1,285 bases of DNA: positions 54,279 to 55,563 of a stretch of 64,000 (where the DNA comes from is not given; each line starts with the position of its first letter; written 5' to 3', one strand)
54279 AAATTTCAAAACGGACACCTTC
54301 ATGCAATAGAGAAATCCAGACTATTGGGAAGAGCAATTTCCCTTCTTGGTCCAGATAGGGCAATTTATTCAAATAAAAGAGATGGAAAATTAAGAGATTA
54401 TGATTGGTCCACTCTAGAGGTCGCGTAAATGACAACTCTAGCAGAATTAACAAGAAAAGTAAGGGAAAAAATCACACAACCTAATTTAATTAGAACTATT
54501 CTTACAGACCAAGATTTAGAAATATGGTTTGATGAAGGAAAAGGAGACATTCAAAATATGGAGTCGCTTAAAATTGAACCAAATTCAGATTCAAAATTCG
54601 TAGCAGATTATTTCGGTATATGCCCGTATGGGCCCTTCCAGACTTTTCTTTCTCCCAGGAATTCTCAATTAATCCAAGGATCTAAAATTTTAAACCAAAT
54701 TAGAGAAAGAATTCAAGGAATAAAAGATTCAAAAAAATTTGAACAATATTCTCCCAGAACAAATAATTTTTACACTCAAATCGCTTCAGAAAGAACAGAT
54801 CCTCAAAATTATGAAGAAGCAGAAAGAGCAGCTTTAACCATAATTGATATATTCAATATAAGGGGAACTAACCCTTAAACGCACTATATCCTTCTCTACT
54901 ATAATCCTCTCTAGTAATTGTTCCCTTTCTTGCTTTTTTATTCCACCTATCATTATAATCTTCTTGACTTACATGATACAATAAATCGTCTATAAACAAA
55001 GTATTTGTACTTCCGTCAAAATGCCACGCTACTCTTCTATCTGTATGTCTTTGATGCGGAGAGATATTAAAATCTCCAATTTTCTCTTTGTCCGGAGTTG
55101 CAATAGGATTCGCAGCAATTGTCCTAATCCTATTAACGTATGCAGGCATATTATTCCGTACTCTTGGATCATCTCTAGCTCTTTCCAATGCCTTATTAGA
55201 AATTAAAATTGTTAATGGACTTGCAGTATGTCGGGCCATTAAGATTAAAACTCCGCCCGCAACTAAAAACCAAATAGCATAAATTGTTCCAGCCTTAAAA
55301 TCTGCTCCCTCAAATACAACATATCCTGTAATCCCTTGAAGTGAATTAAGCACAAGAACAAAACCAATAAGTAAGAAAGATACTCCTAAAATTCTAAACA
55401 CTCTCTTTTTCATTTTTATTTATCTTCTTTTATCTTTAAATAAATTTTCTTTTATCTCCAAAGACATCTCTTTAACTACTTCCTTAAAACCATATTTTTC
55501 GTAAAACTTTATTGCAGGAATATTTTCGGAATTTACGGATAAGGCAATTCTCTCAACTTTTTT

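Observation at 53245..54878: Three-gene operon RHH – 348 aa – 149 aa with no recognisable domains: candidate novel regulated effector module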

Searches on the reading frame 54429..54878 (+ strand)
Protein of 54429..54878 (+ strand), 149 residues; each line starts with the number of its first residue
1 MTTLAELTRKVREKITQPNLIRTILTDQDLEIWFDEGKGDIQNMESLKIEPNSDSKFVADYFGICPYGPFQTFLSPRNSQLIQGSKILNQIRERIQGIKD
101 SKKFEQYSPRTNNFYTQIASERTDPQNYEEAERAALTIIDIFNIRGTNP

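Call 3: search_protein_families(library=pfam, proteins=[window:54429-54878:+], max_evalue=1)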
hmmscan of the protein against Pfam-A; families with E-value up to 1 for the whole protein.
window:54429-54878:+ (149 aa): 1 family
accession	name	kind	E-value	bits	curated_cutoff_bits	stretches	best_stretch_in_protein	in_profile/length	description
PF02877.19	PARP_reg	-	0.0095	16.5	26.8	1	78-120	41-83/135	Poly(ADP-ribose) polymerase, regulatory domain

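Call 4: search_protein_families(library=padloc, proteins=[window:54429-54878:+], max_evalue=1)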
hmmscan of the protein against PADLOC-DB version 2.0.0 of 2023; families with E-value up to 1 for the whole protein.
window:54429-54878:+ (149 aa): 0 families

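Call 5: search_protein_families(library=phrogs, proteins=[window:54429-54878:+], max_evalue=1)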
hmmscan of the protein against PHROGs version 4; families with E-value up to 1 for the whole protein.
window:54429-54878:+ (149 aa): 0 families

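Call 10: find_homologous_proteins(query=window:54429-54878:+, max_evalue=0.01)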
Query window:54429-54878:+ (149 aa): 1 proteins with E <= 0.01 among 26 candidates.
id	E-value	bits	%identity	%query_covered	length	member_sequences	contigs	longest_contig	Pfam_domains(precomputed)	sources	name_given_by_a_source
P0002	9.4e-88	309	97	100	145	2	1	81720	-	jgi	-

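Call 12: search_solved_structures(query=window:54429-54878:+, max_evalue=10)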
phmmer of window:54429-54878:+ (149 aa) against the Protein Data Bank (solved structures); distinct sequences matched with E-value up to 10: 2.
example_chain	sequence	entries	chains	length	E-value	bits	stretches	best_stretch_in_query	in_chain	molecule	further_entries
5zc3_B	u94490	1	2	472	0.091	16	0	12-60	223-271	RxLR effector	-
2lva_A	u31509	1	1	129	0.24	14.7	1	75-132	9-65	Ubiquitin carboxyl-terminal hydrolase 28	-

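Call 13: search_protein_families(library=ncbifam, proteins=[window:54429-54878:+], max_evalue=1)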
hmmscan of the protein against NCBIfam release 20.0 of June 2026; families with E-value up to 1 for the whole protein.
window:54429-54878:+ (149 aa): 2 families
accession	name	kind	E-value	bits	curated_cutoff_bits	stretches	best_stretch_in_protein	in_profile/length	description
NF053814.1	teico_TcaR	equivalog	0.083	13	170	1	79-140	79-142/151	MarR family transcriptional regulator TcaR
NF007127.0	PRK09568.1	equivalog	0.13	11.6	378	1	80-117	30-70/306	DNA primase regulatory subunit PriL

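Call 77: predict_structure(protein=window:54429-54878:+)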
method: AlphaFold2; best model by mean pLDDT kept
length: 149 residues; sequences in the alignment: 1
mean_pLDDT: 39.2   pTM: 0.25
mean pLDDT of the five models: 39.2, 36.5, 33.0, 32.9, 28.1
residues with pLDDT >= 90: 0; 70-90: 0; 50-70: 6; < 50: 143
segments of 3 or more residues with pLDDT < 50: 4-8, 11-99, 103-119, 121-149
pLDDT, mean of each block of 10 residues (from residue 1): 47 39 36 43 33 42 36 31 38 48 44 45 36 37 30
secondary structure, 60 per line:
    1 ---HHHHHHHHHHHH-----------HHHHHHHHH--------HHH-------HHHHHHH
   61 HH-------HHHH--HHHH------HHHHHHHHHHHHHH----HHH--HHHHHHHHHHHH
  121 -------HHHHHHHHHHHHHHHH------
elements in order: H4-15 H27-35 H54-62 H70-73 H76-79 H86-99 H109-120 H128-143

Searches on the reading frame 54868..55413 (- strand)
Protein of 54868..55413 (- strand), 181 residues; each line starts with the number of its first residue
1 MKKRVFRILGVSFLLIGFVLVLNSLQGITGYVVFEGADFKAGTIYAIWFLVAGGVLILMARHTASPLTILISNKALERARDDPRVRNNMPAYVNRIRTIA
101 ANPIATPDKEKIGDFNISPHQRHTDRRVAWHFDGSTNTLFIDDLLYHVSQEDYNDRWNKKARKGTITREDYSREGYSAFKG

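Call 3: search_protein_families(library=pfam, proteins=[window:54868-55413:-], max_evalue=1)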
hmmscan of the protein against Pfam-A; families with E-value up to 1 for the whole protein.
window:54868-55413:- (181 aa): 4 families
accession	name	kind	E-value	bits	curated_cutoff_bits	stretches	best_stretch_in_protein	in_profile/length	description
PF07332.16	Phage_holin_3_6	-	0.017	15.6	28.4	1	9-84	35-113/116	Putative Actinobacterial Holin-X, holin superfamily III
PF20064.4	DUF6463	-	0.044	14.1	26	1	8-59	12-63/119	Family of unknown function (DUF6463)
PF19964.5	EAD11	-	0.068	13.6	26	1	150-174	41-64/80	Effector-associated domain 11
PF13448.11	DUF4114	-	0.21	13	27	0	69-155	10-77/85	Domain of unknown function (DUF4114)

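Call 4: search_protein_families(library=padloc, proteins=[window:54868-55413:-], max_evalue=1)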
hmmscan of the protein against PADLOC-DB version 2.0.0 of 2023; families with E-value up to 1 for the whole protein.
window:54868-55413:- (181 aa): 1 family
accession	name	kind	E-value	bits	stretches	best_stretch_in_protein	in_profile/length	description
PDLC01707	Cas12j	-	0.058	9.8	1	124-162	15-53/610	CAS-V-J; effector__SPE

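Call 5: search_protein_families(library=phrogs, proteins=[window:54868-55413:-], max_evalue=1)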
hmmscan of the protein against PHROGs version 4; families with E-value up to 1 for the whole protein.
window:54868-55413:- (181 aa): 0 families

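Call 13: search_protein_families(library=ncbifam, proteins=[window:54868-55413:-], max_evalue=1)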
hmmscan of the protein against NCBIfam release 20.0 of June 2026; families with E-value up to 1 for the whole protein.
window:54868-55413:- (181 aa): 1 family
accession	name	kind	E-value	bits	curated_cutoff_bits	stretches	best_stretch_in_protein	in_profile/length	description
NF038191.1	V_Cas12k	exception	0.036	12.4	150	1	124-162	13-51/629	type V CRISPR-associated protein Cas12k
